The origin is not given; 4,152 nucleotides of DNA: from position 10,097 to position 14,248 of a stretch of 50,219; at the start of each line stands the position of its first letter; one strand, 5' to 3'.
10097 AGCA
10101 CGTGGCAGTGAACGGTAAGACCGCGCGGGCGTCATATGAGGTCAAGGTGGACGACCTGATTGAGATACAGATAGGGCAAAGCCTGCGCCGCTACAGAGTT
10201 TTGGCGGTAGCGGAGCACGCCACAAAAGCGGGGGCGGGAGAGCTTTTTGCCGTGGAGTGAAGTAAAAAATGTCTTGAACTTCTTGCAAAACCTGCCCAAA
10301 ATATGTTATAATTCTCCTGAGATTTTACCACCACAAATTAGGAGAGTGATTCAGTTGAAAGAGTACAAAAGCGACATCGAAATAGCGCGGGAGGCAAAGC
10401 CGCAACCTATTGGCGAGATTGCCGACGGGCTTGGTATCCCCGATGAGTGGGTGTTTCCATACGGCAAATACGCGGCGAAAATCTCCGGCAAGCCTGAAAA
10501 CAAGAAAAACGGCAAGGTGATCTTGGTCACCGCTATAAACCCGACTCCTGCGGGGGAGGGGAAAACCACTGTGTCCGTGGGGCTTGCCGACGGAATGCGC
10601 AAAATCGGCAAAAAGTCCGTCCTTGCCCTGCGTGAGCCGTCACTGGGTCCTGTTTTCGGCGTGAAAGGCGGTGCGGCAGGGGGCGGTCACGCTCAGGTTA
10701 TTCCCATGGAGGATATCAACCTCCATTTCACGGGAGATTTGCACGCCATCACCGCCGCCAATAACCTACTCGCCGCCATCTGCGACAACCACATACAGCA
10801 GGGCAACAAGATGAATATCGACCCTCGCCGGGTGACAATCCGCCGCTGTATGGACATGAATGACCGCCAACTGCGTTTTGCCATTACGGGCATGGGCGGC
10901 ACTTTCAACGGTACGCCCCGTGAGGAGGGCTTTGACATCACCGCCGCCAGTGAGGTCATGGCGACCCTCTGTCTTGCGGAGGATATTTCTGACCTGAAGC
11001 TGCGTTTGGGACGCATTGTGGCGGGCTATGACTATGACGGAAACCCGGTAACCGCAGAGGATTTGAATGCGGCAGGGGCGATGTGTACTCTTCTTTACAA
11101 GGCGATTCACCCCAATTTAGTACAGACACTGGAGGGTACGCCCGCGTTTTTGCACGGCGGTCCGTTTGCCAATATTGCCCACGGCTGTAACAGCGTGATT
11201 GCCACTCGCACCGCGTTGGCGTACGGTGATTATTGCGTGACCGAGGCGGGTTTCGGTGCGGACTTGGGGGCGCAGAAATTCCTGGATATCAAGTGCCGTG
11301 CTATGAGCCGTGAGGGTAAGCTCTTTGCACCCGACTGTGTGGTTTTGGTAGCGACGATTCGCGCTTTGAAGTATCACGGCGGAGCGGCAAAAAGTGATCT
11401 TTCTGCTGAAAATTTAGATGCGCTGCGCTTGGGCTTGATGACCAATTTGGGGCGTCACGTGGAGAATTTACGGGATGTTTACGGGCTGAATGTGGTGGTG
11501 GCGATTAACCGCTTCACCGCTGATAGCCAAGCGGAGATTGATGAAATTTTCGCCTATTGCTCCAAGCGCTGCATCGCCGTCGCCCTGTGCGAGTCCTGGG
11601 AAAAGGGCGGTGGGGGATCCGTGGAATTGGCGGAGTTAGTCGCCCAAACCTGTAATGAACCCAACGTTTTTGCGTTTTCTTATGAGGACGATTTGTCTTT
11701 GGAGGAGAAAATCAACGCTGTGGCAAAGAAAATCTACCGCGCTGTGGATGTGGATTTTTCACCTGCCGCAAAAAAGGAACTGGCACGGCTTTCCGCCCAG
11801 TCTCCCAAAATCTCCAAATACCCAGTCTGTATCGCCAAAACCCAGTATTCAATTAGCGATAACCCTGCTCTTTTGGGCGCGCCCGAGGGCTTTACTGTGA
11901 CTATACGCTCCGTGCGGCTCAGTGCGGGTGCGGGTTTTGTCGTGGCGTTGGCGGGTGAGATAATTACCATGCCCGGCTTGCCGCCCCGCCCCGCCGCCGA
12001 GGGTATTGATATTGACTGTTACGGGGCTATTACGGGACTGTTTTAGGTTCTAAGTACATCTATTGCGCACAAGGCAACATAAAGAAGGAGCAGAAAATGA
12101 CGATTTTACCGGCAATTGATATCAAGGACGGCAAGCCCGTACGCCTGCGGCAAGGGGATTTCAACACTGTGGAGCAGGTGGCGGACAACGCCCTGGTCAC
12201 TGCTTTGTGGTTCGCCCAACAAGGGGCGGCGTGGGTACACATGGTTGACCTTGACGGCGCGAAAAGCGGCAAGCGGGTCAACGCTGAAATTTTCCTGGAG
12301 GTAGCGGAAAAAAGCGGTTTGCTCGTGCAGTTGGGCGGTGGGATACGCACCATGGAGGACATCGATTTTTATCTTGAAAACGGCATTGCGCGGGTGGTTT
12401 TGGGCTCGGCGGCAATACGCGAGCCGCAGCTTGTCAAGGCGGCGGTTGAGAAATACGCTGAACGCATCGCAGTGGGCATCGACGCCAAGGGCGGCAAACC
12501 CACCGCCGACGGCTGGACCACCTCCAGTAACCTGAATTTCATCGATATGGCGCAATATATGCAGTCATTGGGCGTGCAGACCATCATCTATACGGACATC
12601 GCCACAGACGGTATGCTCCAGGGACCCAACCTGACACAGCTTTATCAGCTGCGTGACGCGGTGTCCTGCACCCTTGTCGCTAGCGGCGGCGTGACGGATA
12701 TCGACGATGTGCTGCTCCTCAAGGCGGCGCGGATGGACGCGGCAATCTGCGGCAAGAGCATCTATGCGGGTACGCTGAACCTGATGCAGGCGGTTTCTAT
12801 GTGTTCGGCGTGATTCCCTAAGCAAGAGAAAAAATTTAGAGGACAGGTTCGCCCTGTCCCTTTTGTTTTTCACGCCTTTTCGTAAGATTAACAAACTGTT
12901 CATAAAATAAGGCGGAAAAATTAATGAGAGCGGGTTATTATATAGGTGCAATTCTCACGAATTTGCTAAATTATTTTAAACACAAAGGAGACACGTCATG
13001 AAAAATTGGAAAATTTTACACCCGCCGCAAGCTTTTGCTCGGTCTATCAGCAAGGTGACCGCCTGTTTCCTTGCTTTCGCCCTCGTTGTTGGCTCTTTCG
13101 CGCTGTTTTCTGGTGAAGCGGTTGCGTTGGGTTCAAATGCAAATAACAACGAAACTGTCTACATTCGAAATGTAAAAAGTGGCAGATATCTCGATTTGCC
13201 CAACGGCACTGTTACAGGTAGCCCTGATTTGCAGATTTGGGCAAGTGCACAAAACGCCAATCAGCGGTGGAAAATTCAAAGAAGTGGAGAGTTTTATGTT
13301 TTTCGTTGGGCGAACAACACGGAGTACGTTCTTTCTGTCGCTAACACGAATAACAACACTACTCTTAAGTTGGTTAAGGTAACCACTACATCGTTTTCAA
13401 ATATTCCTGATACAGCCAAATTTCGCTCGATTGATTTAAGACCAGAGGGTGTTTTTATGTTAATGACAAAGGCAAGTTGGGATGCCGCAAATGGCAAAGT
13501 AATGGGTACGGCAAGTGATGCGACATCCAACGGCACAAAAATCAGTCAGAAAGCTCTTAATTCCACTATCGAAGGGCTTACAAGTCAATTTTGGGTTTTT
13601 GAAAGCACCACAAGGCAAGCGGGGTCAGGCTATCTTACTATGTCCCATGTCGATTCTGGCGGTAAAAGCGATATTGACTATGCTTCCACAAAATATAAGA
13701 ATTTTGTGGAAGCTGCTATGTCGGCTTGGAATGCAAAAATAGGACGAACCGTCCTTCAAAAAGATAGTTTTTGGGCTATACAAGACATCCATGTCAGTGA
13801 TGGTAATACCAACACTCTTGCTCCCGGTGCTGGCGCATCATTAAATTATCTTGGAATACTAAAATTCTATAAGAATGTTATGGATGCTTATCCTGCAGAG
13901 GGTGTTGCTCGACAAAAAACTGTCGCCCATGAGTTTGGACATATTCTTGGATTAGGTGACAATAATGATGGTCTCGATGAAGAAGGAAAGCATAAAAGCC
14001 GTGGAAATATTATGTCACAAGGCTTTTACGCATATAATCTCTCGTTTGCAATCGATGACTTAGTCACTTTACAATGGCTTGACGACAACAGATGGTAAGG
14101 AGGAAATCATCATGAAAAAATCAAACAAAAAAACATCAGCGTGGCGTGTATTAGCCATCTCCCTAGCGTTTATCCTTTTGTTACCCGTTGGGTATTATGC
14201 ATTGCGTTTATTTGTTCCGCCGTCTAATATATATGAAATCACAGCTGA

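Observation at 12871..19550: Undescribed paralogous array: secreted lectin-metzincin proteases coupled to outward-facing membrane-anchored partner proteins, with extra orphan partners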

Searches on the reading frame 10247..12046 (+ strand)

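Call 100: search_protein_families(library=pfam, proteins=[window:10247-12046:+], max_evalue=0.00001)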
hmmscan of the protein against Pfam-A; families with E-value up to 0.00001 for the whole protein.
window:10247-12046:+ (599 aa): 1 family
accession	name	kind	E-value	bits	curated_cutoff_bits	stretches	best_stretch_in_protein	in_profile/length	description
PF01268.25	FTHFS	-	3e-247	821.8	27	1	41-599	1-556/556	Formate--tetrahydrofolate ligase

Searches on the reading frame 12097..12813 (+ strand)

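Call 100: search_protein_families(library=pfam, proteins=[window:12097-12813:+], max_evalue=0.00001)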
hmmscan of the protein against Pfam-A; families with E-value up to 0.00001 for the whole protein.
window:12097-12813:+ (238 aa): 1 family
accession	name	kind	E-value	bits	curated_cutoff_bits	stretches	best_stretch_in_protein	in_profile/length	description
PF00977.27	His_biosynth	-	1e-70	238.2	23.6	1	3-227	2-227/228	Histidine biosynthesis protein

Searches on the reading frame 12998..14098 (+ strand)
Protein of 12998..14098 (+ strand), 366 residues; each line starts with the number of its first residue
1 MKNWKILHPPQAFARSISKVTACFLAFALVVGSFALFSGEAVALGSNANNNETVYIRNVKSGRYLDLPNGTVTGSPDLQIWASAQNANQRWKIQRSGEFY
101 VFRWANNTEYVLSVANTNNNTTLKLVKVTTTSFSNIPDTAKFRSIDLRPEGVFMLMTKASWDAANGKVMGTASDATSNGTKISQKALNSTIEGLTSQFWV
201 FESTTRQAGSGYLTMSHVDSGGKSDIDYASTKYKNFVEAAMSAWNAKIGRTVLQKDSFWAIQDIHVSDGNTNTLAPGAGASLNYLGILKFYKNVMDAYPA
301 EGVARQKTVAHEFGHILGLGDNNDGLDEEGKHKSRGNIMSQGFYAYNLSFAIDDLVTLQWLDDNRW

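Call 3: search_protein_families(library=pfam, proteins=[window:12998-14098:+], max_evalue=1)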
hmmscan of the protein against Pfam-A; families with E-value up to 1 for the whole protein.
window:12998-14098:+ (366 aa): 5 families
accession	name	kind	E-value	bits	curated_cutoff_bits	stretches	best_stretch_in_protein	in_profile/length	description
PF14200.12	RicinB_lectin_2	-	9.3e-14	52.3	25.6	1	49-122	10-85/89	Ricin-type beta-trefoil lectin domain-like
PF00652.28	Ricin_B_lectin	-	4.6e-05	24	29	1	53-129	2-74/126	Ricin-type beta-trefoil lectin domain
PF00413.30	Peptidase_M10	-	0.0023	18.2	24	1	243-321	80-124/159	Matrixin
PF13582.12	Reprolysin_3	-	0.13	13.2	22.4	1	303-319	107-120/123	Metallo-peptidase family M12B Reprolysin-like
PF12371.14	TMEM131_like_N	-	0.13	13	28.8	1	109-152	20-61/84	Transmembrane protein 131-like N-terminal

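Call 4: search_protein_families(library=ncbifam, proteins=[window:12998-14098:+], max_evalue=1)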
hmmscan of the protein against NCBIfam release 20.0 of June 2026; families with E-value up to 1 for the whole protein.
window:12998-14098:+ (366 aa): 2 families
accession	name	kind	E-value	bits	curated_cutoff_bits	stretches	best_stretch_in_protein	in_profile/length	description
TIGR03296.1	M6dom_TIGR03296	domain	0.00086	19.3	110.8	1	306-344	167-207/286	M6 family metalloprotease domain-containing protein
NF033628.1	snapalysin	exception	0.024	14.5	300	1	233-325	85-168/207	snapalysin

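Call 21: find_homologous_proteins(query=A4, max_evalue=0.001)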
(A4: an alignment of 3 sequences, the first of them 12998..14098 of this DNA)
Query A4 (3 sequences) (366 aa, profile of the alignment): 3 proteins with E <= 0.001 among 8000 candidates.
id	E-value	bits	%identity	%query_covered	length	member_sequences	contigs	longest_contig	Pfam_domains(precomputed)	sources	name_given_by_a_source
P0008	1.3e-194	665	46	98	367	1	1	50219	-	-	-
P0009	5.1e-188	643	100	100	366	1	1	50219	PF14200.13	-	-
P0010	9.6e-130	451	30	78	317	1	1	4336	PF00413.31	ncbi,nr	ncbi:MAG: matrixin family metalloprotease, partial [Oscillospiraceae bacterium]|nr:matrixin family m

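Call 23: search_solved_structures(query=A4, max_evalue=1, show_alignments=2)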
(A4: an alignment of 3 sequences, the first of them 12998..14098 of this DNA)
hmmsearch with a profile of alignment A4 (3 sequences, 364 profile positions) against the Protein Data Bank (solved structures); distinct sequences matched with E-value up to 1: 53.
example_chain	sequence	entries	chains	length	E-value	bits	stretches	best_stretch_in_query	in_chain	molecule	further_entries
1knl_A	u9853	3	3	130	7.5e-05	25.3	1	56-125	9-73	ENDO-1,4-BETA-XYLANASE A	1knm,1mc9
4g9m_A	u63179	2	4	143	0.00027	23.5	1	55-180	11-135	agglutinin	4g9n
5gqd_A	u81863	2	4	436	0.00048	22.7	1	56-125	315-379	Beta-xylanase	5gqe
2d1z_A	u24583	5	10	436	0.00048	22.7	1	56-125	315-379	ENDO-1,4-BETA-D-XYLANASE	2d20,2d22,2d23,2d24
1isv_A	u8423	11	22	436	0.00048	22.7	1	56-125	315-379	endo-1,4-beta-D-xylanase | ENDO-1,4-BETA-XYLANASE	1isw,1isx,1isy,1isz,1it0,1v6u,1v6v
1hv5_A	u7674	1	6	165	0.0016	21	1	317-353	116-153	STROMELYSIN 3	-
3pg0_A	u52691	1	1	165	0.027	16.9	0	60-162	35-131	ThreeFoil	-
1rm8_A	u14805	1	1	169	0.034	16.6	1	316-345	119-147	Matrix metalloproteinase-16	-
4l63_A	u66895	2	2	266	0.04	16.3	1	308-341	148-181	ECXA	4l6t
4ow4_A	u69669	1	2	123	0.045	16.2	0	43-77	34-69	Beta-terfoil designed by folding nucleus symmetric expansion (""Phifoil"")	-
1qib_A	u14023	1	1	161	0.045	16.2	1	315-354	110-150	72 kDa type IV collagenase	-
1hov_A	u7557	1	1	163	0.053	15.9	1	316-354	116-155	MATRIX METALLOPROTEINASE-2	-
3phz_A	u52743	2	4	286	0.063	15.7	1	51-123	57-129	Ricin B-related lectin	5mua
9kl2_A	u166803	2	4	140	0.066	15.6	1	54-95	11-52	Lectin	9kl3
4ion_A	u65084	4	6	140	0.12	14.7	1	52-127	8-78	Ricin B-like lectin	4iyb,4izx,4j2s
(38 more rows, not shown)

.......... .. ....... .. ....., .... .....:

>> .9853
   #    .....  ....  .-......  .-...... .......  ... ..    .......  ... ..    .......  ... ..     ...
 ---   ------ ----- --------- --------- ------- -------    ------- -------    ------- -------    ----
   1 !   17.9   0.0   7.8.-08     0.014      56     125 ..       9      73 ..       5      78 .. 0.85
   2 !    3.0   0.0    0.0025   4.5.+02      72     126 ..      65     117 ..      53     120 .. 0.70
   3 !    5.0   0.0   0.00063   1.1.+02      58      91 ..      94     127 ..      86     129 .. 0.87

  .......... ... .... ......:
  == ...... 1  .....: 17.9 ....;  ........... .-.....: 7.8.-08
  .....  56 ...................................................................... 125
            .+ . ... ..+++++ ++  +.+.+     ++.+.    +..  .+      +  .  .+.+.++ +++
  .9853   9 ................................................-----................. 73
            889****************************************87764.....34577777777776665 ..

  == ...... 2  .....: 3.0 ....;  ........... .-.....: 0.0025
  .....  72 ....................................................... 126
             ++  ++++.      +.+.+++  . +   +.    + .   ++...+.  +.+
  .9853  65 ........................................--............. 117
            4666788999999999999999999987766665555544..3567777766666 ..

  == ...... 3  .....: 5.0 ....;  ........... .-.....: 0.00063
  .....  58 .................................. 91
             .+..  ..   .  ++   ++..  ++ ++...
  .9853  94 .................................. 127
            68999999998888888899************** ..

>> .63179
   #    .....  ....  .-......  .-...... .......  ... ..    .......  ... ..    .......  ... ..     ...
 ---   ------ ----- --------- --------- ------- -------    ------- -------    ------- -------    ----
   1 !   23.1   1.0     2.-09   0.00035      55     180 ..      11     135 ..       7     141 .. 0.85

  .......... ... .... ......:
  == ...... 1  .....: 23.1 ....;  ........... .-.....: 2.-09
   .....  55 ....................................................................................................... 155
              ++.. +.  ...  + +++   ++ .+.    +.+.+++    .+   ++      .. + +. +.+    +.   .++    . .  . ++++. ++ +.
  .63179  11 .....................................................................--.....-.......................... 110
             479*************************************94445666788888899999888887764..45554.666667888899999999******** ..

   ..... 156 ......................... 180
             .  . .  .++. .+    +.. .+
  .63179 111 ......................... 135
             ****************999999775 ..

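Call 54: predict_structure(alignment_id=A4)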
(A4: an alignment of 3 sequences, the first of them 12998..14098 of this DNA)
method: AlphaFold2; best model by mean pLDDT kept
length: 366 residues; sequences in the alignment: 3
mean_pLDDT: 40.4   pTM: 0.39
mean pLDDT of the five models: 40.4, 39.2, 38.3, 35.9, 28.7
residues with pLDDT >= 90: 0; 70-90: 36; 50-70: 50; < 50: 280
segments of 3 or more residues with pLDDT < 50: 1-50, 59-62, 80-84, 116-121, 145-153, 163-366
pLDDT, mean of each block of 10 residues (from residue 1): 36 37 34 28 36 54 54 52 55 72 77 56 70 78 50 52 39 31 28 32 30 25 28 38 34 28 29 28 26 30 31 31 39 35 27 27 30
secondary structure, 60 per line:
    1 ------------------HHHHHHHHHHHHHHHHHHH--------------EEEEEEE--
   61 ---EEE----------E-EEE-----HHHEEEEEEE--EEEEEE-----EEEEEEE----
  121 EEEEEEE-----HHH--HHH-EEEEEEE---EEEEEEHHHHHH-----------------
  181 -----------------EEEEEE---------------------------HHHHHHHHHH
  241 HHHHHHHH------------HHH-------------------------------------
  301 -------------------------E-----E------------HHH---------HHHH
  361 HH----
elements in order: H19-37 E52-58 E64-66 E79-81 E90-96 E99-104 E110-116 E121-127 E142-148 E152-157 H158-163 E198-203 H231-248 H357-362

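Call 95: search_protein_families(library=phrogs, proteins=[window:12998-14098:+], max_evalue=0.01)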
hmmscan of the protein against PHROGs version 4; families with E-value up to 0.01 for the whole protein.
window:12998-14098:+ (366 aa): 0 families
